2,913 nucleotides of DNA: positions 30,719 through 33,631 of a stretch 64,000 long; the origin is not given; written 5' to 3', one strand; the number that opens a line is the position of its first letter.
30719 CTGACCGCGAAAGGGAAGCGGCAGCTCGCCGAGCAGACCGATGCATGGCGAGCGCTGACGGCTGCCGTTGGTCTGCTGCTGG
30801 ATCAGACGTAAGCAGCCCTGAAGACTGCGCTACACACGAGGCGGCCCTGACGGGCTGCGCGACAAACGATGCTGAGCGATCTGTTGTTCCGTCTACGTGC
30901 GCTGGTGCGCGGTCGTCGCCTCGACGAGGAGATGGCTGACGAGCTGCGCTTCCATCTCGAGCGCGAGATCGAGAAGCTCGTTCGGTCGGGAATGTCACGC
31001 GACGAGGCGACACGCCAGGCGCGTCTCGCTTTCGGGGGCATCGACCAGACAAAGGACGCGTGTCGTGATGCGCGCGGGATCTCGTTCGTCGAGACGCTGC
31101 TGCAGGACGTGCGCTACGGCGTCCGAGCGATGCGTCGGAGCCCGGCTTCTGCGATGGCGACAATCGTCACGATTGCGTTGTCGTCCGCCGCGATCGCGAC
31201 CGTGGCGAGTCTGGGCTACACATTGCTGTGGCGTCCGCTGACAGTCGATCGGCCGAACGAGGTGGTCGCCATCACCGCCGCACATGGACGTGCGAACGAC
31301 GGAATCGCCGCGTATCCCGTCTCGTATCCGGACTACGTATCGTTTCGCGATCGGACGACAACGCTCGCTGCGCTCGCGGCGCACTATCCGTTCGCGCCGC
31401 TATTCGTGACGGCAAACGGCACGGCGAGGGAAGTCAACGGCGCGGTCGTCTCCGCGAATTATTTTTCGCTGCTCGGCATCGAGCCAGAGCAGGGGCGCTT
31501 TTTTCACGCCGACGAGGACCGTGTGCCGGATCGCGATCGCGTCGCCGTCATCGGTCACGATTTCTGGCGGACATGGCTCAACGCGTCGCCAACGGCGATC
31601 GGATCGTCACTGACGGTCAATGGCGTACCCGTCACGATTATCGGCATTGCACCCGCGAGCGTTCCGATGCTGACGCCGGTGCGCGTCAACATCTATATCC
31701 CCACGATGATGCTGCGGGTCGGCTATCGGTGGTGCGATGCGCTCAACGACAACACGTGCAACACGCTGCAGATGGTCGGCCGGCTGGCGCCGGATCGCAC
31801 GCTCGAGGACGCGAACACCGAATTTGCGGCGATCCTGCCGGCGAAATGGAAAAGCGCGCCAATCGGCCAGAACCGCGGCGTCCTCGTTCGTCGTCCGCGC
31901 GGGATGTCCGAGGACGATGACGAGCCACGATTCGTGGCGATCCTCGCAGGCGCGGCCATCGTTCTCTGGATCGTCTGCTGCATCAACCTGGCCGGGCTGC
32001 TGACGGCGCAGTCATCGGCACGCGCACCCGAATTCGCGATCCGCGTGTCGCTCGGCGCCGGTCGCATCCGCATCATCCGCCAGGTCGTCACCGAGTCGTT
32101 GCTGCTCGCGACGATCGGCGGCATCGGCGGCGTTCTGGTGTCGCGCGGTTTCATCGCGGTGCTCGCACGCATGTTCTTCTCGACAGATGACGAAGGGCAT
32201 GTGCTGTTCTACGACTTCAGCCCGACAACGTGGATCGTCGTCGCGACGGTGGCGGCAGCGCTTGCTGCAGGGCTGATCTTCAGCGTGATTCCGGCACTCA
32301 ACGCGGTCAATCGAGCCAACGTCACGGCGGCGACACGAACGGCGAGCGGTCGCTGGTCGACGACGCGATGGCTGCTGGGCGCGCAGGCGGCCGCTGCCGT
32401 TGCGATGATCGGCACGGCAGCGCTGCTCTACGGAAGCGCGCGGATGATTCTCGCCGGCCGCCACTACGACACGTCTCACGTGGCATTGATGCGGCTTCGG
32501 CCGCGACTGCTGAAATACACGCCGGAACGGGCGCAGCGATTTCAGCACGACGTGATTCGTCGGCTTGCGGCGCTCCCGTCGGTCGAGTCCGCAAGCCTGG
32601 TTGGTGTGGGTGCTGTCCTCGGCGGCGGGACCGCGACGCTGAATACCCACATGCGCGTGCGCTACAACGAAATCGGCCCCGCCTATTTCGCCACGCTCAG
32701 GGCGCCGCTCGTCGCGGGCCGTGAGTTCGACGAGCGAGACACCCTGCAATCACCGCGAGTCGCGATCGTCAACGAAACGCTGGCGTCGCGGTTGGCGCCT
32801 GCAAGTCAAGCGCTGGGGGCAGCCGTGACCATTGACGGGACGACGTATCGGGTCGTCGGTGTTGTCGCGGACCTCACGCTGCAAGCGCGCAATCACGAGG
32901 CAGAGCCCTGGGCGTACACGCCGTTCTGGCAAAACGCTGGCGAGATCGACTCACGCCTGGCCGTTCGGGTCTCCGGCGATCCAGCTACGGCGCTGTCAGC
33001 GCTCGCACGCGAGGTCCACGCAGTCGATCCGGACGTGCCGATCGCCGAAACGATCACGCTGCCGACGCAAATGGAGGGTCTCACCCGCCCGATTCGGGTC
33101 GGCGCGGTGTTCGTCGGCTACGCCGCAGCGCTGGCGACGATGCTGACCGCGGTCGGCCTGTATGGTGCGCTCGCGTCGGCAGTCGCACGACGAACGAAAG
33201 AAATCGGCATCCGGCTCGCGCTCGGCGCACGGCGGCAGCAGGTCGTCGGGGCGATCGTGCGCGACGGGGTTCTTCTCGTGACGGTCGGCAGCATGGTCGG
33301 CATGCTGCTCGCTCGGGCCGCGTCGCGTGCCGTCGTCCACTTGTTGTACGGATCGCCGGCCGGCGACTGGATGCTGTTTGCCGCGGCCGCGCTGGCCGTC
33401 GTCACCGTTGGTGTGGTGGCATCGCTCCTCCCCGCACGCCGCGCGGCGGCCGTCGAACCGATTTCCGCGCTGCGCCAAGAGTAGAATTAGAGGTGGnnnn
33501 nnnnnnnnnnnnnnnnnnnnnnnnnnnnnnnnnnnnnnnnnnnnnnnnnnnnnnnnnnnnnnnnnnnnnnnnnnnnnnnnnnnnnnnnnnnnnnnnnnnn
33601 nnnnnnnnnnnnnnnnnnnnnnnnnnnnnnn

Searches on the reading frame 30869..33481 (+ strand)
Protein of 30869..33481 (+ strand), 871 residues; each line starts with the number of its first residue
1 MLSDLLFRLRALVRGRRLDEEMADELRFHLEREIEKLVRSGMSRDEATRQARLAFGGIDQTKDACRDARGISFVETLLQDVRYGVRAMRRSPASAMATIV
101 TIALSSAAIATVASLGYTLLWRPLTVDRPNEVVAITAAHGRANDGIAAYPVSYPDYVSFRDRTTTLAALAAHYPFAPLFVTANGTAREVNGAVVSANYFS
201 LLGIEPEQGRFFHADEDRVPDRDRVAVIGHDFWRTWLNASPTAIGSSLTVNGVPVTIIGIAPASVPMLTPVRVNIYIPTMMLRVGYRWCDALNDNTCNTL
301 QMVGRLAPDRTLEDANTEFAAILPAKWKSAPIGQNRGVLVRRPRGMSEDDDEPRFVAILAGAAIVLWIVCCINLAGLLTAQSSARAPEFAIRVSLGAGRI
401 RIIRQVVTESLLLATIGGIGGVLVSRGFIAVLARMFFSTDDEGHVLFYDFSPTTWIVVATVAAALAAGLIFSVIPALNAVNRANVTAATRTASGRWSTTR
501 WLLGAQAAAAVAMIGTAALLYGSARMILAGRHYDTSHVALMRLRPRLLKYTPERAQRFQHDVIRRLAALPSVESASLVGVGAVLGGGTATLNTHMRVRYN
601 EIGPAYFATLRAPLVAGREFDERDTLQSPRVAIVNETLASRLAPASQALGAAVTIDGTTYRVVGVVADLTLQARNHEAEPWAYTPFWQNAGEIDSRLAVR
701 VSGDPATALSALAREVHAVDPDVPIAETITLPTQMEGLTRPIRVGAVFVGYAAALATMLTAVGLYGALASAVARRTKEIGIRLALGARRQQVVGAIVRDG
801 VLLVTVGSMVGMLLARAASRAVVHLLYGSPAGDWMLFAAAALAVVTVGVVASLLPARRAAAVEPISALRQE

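Call 58: search_protein_families(library=pfam, proteins=[window:30869-33481:+], max_evalue=0.00001)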
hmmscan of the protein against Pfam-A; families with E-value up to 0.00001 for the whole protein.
window:30869-33481:+ (871 aa): 2 families
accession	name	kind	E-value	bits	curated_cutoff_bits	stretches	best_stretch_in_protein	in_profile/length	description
PF12704.14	MacB_PCD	-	1.8e-37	130.1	27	2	97-320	3-205/207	MacB-like periplasmic core domain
PF02687.27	FtsX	-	1.2e-23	83.9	25.5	2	362-481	3-117/120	FtsX-like permease C-terminal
